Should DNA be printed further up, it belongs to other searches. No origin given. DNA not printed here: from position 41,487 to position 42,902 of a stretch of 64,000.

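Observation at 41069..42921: RiPP-like cassette: 35-aa Cys-free peptide ORF - radical SAM/SPASM enzyme - SAM methyltransferase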

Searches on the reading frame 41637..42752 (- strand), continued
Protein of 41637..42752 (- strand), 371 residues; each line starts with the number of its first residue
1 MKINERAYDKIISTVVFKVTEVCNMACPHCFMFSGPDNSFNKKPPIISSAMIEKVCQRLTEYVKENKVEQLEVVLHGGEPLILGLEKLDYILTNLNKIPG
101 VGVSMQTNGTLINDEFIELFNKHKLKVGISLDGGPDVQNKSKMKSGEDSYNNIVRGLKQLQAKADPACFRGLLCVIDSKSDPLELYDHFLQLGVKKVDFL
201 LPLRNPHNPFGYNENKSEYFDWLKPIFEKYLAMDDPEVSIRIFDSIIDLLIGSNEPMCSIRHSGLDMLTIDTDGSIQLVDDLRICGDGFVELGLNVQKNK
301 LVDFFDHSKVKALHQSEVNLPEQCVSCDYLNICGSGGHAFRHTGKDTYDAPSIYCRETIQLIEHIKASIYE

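Call 50: search_solved_structures(query=window:41637-42752:-, max_evalue=1e-20, show_alignments=2)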
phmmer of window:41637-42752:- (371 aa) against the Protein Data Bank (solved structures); distinct sequences matched with E-value up to 1e-20: 3.
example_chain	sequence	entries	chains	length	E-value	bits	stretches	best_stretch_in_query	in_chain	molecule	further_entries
9gm3_A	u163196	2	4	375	1.4e-50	175.6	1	15-367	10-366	ChlB radical SAM domain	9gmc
4k37_A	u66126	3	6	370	7.9e-26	94.1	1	15-363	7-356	Anaerobic sulfatase-maturating enzyme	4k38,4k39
4k36_A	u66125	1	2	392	9.7e-26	93.8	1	15-363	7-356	Anaerobic sulfatase-maturating enzyme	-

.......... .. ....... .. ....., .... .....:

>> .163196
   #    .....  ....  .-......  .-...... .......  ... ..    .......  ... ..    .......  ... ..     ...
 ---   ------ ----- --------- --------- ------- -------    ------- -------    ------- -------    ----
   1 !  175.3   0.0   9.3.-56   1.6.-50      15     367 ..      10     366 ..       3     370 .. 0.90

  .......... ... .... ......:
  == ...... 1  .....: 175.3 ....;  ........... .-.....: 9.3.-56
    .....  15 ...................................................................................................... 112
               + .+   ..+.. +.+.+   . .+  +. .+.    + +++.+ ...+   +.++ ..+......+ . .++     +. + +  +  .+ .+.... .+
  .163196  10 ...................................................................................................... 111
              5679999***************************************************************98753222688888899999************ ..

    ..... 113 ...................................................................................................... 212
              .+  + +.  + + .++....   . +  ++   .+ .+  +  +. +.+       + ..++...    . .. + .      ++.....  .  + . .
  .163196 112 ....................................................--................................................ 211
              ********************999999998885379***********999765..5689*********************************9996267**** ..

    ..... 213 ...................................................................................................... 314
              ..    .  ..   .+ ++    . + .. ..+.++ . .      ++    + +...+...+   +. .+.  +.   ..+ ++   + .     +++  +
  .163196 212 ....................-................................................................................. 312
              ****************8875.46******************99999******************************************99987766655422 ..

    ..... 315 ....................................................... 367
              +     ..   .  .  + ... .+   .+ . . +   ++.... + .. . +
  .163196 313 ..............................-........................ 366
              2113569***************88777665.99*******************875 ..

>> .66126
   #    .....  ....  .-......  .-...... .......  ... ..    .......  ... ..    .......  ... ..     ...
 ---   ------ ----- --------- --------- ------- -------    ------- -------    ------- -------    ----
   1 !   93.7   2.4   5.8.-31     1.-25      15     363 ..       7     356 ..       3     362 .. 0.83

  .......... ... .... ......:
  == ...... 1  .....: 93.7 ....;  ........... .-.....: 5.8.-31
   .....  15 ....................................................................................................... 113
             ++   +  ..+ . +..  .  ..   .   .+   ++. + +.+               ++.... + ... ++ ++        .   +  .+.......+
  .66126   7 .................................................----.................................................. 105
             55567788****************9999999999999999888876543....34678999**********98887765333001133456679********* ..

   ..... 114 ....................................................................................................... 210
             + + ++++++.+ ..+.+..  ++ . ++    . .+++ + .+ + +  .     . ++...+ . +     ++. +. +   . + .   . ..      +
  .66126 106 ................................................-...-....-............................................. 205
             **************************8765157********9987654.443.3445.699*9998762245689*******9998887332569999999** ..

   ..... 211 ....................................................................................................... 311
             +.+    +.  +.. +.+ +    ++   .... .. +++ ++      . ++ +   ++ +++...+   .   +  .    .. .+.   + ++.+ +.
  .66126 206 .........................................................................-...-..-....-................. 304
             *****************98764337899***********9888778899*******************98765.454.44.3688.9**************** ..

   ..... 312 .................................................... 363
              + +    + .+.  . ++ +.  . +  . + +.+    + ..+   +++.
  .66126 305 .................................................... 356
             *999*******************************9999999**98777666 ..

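Call 63: search_dna_similar(query=P0009, collection=plasmids, mode=protein, max_evalue=1e-20, max_rows=12)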
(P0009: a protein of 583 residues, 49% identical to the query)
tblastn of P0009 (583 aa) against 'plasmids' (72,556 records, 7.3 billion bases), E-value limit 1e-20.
Records with a match: 42; places in all: 45; records where one place covers at least 80% of the query: 0.
Best place of each record, by identity: <60% 42.
By first word of the organism name: Ralstonia 16; Rhizobium 6; Streptomyces 3; Pseudoalteromonas 2; Nonomuraea 1; Spirosoma 1; Streptomycetaceae 1; Calothrix 1; Paraburkholderia 1; Nocardia 1; and 9 more.
By predicted mobility (MOB-suite, as given by PLSDB): non-mobilizable 29; mobilizable 7; conjugative 6.
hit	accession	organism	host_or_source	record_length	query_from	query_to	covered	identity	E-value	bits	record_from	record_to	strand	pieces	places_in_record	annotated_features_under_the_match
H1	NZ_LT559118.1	Nonomuraea gerenzanensis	-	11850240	1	373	64%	34.0%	3e-56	212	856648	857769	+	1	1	none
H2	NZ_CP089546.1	Spirosoma oryzicola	Single cell,Surface layer of rice grains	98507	17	384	63%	33.4%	2e-54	207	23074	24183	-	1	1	radical SAM protein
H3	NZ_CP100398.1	Streptomyces rimosus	pure culture,mutant of Streptomyces ...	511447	7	382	64%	32.5%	3e-52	201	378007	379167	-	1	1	FxsB family cyclophane-forming radical SAM/SPASM peptide maturase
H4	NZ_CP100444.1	Streptomyces rimosus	pure culture,OTC cluster deletion ...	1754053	7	382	64%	32.5%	3e-52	201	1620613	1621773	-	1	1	record has no annotation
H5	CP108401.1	Streptomycetaceae bacterium NBC_01309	-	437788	7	369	62%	33.2%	6e-51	196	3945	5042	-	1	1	FxsB family radical SAM/SPASM domain protein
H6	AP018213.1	Calothrix brevissima NIES-22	-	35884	3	380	65%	31.5%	4e-57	215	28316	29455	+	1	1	putative arylsulfatase regulatory protein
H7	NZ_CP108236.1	Streptomyces sp. NBC_00080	-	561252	15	373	62%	32.9%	4e-55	209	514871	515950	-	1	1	FxsB family cyclophane-forming radical SAM/SPASM peptide maturase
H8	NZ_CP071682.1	Rhizobium ruizarguesonis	lentil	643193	9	369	62%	32.3%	1e-47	186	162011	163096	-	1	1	radical SAM protein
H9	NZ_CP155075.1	Paraburkholderia sp. PREW-6R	single cell,Phlox subulata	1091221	12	370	62%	31.7%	1e-44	178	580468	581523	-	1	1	none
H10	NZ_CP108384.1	Nocardia sp. NBC_01327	-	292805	17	369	61%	32.1%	1e-52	201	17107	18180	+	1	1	FxsB family cyclophane-forming radical SAM/SPASM peptide maturase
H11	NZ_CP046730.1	Ralstonia syzygii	tobacco,cell culture,leaf veins ...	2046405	17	378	62%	31.1%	7e-43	172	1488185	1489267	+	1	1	none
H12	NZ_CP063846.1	Gloeobacter morelensis MG652769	biofilm,cave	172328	5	369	63%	30.8%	6e-53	202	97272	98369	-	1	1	radical SAM protein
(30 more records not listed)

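Call 64: search_dna_similar(query=P0009, collection=phages, mode=protein, max_evalue=1e-10, max_rows=8)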
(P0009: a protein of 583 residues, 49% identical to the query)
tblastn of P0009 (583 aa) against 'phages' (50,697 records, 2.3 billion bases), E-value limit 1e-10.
Records with a match: 14; places in all: 14; records where one place covers at least 80% of the query: 0.
Best place of each record, by identity: <60% 14.
By first word of the organism name: Bacteriophage 7; Salmonella 4; Klebsiella 2; Escherichia 1.
By host as written in the record: - 7; Homo sapiens 3; Klebsiella pneumoniae ST11-OXA245 1; Klebsiella pneumoniae ST512-KPC3 1; Salmonella enterica subsp. enterica serovar Kentucky 1; Escherichia coli O157:H7 ATCC 43895 1.
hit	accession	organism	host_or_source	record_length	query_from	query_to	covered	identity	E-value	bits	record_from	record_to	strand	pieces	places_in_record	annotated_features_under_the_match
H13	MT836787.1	Bacteriophage sp.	human fecal samples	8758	8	370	62%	24.4%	2e-20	101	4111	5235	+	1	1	record has no annotation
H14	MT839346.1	Bacteriophage sp.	human fecal samples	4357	5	375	64%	23.6%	2e-11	73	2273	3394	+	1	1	record has no annotation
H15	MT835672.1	Bacteriophage sp.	human fecal samples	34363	20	337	55%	26.7%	7e-21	103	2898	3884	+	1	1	record has no annotation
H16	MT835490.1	Bacteriophage sp.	human fecal samples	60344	15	340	56%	25.7%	5e-15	85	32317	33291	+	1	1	record has no annotation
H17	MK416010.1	Klebsiella phage ST11-OXA245phi3.2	Klebsiella pneumoniae ST11-OXA245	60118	21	370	60%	23.7%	2e-15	86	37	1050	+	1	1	sulfatase maturase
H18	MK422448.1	Klebsiella phage ST512-KPC3phi13.3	Klebsiella pneumoniae ST512-KPC3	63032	21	370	60%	23.6%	1e-15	87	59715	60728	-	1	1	anaerobic sulfatase maturase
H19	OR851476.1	Salmonella phage S.Kent 1-2-1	Salmonella enterica subsp. enterica ...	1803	24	370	60%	23.4%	7e-17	90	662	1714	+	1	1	record has no annotation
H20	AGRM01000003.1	Salmonella enterica subsp. houtenae str. ATCC BAA-1581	Homo sapiens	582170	24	369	59%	23.0%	2e-14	83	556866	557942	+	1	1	radical SAM domain protein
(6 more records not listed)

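Call 80: search_protein_families(library=padloc, proteins=[window:41637-42752:-], max_evalue=0.001)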
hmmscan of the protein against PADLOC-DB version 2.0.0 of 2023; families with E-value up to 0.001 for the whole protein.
window:41637-42752:- (371 aa): 2 families
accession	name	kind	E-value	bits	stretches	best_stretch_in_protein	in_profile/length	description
PDLC02903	pVip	-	4.4e-16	57.1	1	15-139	2-108/257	Viperins not associated with kinases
PDLC02904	pVip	-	3.4e-12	44.4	1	15-160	5-136/262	Viperins associated with kinases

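Call 82: search_protein_families(library=ncbifam, proteins=[P0002, P0003, P0009, P0010, P0012, P0016, P0019, P0023, P0038, P0113], max_evalue=1e-40)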
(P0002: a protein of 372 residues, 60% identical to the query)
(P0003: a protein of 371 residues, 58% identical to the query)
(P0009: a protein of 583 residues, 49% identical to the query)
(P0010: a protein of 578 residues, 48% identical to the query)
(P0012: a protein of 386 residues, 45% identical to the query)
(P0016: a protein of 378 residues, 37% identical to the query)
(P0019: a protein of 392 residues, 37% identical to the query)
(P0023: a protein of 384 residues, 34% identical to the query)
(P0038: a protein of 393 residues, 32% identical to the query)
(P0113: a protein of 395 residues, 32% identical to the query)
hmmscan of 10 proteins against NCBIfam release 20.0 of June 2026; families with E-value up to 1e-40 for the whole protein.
P0002 (372 aa): 4 families
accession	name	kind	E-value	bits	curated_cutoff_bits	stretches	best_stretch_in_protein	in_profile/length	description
NF041707.1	rSAM_YhhB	equivalog_domain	2.3e-85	286.7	445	1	12-370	1-365/369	cyclophane-forming radical SAM/SPASM peptide maturase YhhB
TIGR04269.1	SAM_SPASM_FxsB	subfamily_domain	1.7e-70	237.9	370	1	13-367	2-362/363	FxsB family cyclophane-forming radical SAM/SPASM peptide maturase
TIGR04496.1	rSAM_XyeB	equivalog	6.1e-49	166.7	450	1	15-359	6-358/385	cyclophane-forming radical SAM/SPASM peptide maturase XyeB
TIGR03942.1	sulfatase_rSAM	equivalog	1.5e-47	162.5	349.45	1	19-368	7-355/363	anaerobic sulfatase maturase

P0003 (371 aa): 4 families
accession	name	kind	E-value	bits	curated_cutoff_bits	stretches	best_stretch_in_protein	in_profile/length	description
NF041707.1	rSAM_YhhB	equivalog_domain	4.1e-87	292.5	445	1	12-369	1-365/369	cyclophane-forming radical SAM/SPASM peptide maturase YhhB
TIGR04269.1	SAM_SPASM_FxsB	subfamily_domain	6.5e-77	259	370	1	13-366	2-362/363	FxsB family cyclophane-forming radical SAM/SPASM peptide maturase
TIGR03942.1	sulfatase_rSAM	equivalog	3.1e-43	148.3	349.45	1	17-361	5-349/363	anaerobic sulfatase maturase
TIGR04496.1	rSAM_XyeB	equivalog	3.6e-42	144.4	450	1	15-368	6-368/385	cyclophane-forming radical SAM/SPASM peptide maturase XyeB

P0009 (583 aa): 4 families
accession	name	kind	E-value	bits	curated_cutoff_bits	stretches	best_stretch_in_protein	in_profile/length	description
NF041707.1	rSAM_YhhB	equivalog_domain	1.5e-92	310.3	445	1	15-374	3-366/369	cyclophane-forming radical SAM/SPASM peptide maturase YhhB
TIGR04269.1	SAM_SPASM_FxsB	subfamily_domain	9.9e-87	291.3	370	1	15-370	3-362/363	FxsB family cyclophane-forming radical SAM/SPASM peptide maturase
TIGR03942.1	sulfatase_rSAM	equivalog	2.8e-45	155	349.45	1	20-372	7-356/363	anaerobic sulfatase maturase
TIGR04496.1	rSAM_XyeB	equivalog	1.6e-44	152.2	450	1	15-368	5-364/385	cyclophane-forming radical SAM/SPASM peptide maturase XyeB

P0010 (578 aa): 4 families
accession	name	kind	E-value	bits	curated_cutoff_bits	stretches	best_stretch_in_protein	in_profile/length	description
NF041707.1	rSAM_YhhB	equivalog_domain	5.3e-86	288.8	445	1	12-374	1-366/369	cyclophane-forming radical SAM/SPASM peptide maturase YhhB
TIGR04269.1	SAM_SPASM_FxsB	subfamily_domain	1.2e-70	238.4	370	1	12-370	1-362/363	FxsB family cyclophane-forming radical SAM/SPASM peptide maturase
TIGR04496.1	rSAM_XyeB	equivalog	8.4e-53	179.4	450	1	14-366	5-362/385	cyclophane-forming radical SAM/SPASM peptide maturase XyeB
TIGR03942.1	sulfatase_rSAM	equivalog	4.7e-44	150.9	349.45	1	17-369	4-353/363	anaerobic sulfatase maturase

P0012 (386 aa): 3 families
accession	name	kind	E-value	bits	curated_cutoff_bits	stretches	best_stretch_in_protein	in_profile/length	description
NF041707.1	rSAM_YhhB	equivalog_domain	1.6e-81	274.1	445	1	11-371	2-366/369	cyclophane-forming radical SAM/SPASM peptide maturase YhhB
TIGR04269.1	SAM_SPASM_FxsB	subfamily_domain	9.3e-77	258.5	370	1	10-367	1-362/363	FxsB family cyclophane-forming radical SAM/SPASM peptide maturase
TIGR04496.1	rSAM_XyeB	equivalog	5.1e-44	150.5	450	1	12-360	5-359/385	cyclophane-forming radical SAM/SPASM peptide maturase XyeB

P0016 (378 aa): 3 families
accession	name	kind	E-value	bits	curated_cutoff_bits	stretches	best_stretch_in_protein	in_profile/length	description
NF041707.1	rSAM_YhhB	equivalog_domain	4.6e-86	289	445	1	8-375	1-365/369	cyclophane-forming radical SAM/SPASM peptide maturase YhhB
TIGR04269.1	SAM_SPASM_FxsB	subfamily_domain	8e-80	268.6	370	1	8-372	1-362/363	FxsB family cyclophane-forming radical SAM/SPASM peptide maturase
TIGR04496.1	rSAM_XyeB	equivalog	1.1e-44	152.7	450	1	11-374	6-368/385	cyclophane-forming radical SAM/SPASM peptide maturase XyeB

P0019 (392 aa): 7 families
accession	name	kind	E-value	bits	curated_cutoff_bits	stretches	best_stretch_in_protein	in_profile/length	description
TIGR04269.1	SAM_SPASM_FxsB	subfamily_domain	6.6e-104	347.8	370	1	6-364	2-361/363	FxsB family cyclophane-forming radical SAM/SPASM peptide maturase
NF041707.1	rSAM_YhhB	equivalog_domain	2.4e-96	322.8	445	1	7-368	3-365/369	cyclophane-forming radical SAM/SPASM peptide maturase YhhB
TIGR04496.1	rSAM_XyeB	equivalog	2.4e-51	174.7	450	1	9-357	7-358/385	cyclophane-forming radical SAM/SPASM peptide maturase XyeB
TIGR03942.1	sulfatase_rSAM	equivalog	1.7e-50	172.1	349.45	1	13-364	8-353/363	anaerobic sulfatase maturase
NF041298.1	rSAM_mat_DynA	equivalog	2.9e-41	141.7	450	1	9-365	4-350/356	dynobactin maturation radical SAM/SPASM protein DynA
TIGR04261.1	rSAM_GlyRichRpt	subfamily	7.4e-41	140.4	310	1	12-364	3-356/363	cyclophane-forming radical SAM/SPASM peptide maturase GrrM/OscB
NF010321.0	PRK13758.1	equivalog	9.1e-41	140.2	441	0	5-357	4-351/370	anaerobic sulfatase-maturase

P0023 (384 aa): 3 families
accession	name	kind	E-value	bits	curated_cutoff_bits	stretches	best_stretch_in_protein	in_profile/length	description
TIGR04269.1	SAM_SPASM_FxsB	subfamily_domain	1.7e-146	488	370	1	8-368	1-362/363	FxsB family cyclophane-forming radical SAM/SPASM peptide maturase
NF041707.1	rSAM_YhhB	equivalog_domain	1e-108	363.6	445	1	9-371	2-365/369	cyclophane-forming radical SAM/SPASM peptide maturase YhhB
TIGR03942.1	sulfatase_rSAM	equivalog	1.7e-42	145.8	349.45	1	13-371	4-357/363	anaerobic sulfatase maturase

P0038 (393 aa): 3 families
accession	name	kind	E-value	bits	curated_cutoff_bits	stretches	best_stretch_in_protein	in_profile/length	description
TIGR04269.1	SAM_SPASM_FxsB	subfamily_domain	6.6e-147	489.3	370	1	18-376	1-362/363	FxsB family cyclophane-forming radical SAM/SPASM peptide maturase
NF041707.1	rSAM_YhhB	equivalog_domain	2.3e-113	378.9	445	1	20-381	3-367/369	cyclophane-forming radical SAM/SPASM peptide maturase YhhB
TIGR04496.1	rSAM_XyeB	equivalog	2e-42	145.3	450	1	20-379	5-369/385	cyclophane-forming radical SAM/SPASM peptide maturase XyeB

P0113 (395 aa): 5 families
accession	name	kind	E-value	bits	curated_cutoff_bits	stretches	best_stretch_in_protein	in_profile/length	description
TIGR04269.1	SAM_SPASM_FxsB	subfamily_domain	6.8e-114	380.7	370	1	23-382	2-362/363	FxsB family cyclophane-forming radical SAM/SPASM peptide maturase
NF041707.1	rSAM_YhhB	equivalog_domain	1.7e-112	376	445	1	22-387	1-367/369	cyclophane-forming radical SAM/SPASM peptide maturase YhhB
TIGR03942.1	sulfatase_rSAM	equivalog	1.8e-54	185.2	349.45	1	28-363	5-334/363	anaerobic sulfatase maturase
TIGR04496.1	rSAM_XyeB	equivalog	2.3e-48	164.8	450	1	26-376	7-360/385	cyclophane-forming radical SAM/SPASM peptide maturase XyeB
NF041298.1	rSAM_mat_DynA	equivalog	5.5e-42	144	450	1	26-385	4-353/356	dynobactin maturation radical SAM/SPASM protein DynA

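Call 88: search_protein_representatives(alignment_id=A2)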
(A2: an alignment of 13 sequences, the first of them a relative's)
Query: 13 sequences, 376 profile positions. Proteins with E-value up to 0.001 (for the whole library): 37194; up to 1e-10: 13321; up to 1e-30: 1416. The best 150 are listed.
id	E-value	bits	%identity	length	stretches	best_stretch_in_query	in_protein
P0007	4.2e-176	601.8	-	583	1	2-375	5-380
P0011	4.1e-174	595.3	-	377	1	1-375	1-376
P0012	4.2e-167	572.2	-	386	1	10-375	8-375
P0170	1.3e-142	491.6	-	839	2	11-371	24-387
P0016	6.1e-110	384.1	-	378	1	6-369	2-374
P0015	5.1e-95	335.0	-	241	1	130-372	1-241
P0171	1.5e-90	320.3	-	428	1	11-371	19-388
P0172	1.7e-89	316.8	-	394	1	13-375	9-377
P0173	5.6e-89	315.1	-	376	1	13-370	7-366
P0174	1.9e-86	306.7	-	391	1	12-372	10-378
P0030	4.7e-86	305.5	-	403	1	15-372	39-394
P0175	5.2e-86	305.4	-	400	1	12-368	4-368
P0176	4.4e-85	302.3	-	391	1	14-371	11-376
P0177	5.5e-85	302.0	-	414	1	12-372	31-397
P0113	1.7e-84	300.4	-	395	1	12-372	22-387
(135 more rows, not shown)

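Call 90: search_protein_families(library=pfam, proteins=[P0170], max_evalue=0.01)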
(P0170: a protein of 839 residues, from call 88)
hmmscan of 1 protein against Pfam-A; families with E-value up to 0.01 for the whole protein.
P0170 (839 aa): 2 families
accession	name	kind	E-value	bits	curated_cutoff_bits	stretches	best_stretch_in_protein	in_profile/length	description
PF04055.27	Radical_SAM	-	2.1e-31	109.8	29.5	2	435-592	2-144/166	Radical SAM superfamily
PF13353.11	Fer4_12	-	2.3e-12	47.8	22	2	34-149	13-118/137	4Fe-4S single cluster domain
